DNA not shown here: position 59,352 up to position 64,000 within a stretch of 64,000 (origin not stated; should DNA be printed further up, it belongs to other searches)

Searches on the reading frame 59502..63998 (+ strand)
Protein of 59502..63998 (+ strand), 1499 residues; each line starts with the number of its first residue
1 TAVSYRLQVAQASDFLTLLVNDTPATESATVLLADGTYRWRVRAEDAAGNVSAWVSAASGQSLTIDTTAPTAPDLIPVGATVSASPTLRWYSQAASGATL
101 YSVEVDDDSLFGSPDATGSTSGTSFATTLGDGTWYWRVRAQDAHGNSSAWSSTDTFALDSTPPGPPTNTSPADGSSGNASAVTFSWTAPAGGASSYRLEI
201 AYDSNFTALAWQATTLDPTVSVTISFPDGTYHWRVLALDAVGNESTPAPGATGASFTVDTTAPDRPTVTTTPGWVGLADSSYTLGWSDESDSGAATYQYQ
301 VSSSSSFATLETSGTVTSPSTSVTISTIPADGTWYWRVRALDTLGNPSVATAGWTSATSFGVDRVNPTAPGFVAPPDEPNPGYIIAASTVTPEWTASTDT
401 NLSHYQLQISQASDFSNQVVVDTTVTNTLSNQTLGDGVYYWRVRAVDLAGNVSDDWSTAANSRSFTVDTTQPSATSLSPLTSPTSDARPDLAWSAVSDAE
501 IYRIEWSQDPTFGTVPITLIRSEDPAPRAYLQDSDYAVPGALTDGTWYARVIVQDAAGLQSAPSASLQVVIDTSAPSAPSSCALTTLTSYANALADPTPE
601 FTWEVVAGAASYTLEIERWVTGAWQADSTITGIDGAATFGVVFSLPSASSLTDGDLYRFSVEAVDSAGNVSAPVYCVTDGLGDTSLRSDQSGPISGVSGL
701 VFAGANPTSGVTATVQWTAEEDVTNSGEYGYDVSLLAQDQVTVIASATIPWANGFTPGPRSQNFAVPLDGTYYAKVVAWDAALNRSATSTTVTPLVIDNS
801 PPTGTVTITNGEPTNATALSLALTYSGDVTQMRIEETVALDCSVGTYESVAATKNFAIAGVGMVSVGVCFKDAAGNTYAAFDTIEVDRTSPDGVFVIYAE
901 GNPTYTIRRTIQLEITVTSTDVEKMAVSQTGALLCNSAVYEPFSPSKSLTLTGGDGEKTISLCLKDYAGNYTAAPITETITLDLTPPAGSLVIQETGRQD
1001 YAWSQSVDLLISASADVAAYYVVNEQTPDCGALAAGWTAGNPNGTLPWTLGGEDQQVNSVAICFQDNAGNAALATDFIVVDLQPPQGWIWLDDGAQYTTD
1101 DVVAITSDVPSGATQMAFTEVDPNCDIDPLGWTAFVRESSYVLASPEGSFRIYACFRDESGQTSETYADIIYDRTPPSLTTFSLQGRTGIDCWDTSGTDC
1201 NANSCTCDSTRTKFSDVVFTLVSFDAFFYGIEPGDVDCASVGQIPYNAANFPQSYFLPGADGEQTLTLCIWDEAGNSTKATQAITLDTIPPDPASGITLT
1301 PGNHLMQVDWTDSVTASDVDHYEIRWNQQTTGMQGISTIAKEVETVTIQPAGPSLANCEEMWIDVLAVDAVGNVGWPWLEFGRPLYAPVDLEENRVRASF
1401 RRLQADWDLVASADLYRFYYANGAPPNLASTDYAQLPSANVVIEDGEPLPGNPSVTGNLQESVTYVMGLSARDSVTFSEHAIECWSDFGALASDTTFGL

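Call 81: search_protein_families(library=pfam, proteins=[window:59502-63998:+], max_evalue=0.00001)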
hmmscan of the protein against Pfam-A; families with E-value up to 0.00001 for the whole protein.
window:59502-63998:+ (1499 aa): 4 families
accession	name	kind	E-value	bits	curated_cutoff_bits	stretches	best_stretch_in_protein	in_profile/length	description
PF19077.6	Big_13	-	3.4e-24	85.7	27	0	536-573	66-102/102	Bacterial Ig-like domain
PF25788.1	Ig_Rha78A_N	-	1.2e-12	48.4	27.4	0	85-156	19-99/105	Rha78A-like, N-terminal immunoglobulin domain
PF13750.12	Big_3_3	-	1.2e-09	38.5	27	0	955-1010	14-68/157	Bacterial Ig-like domain (group 3)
PF00041.27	fn3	-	5.1e-08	33.5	25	0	176-247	10-80/84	Fibronectin type III domain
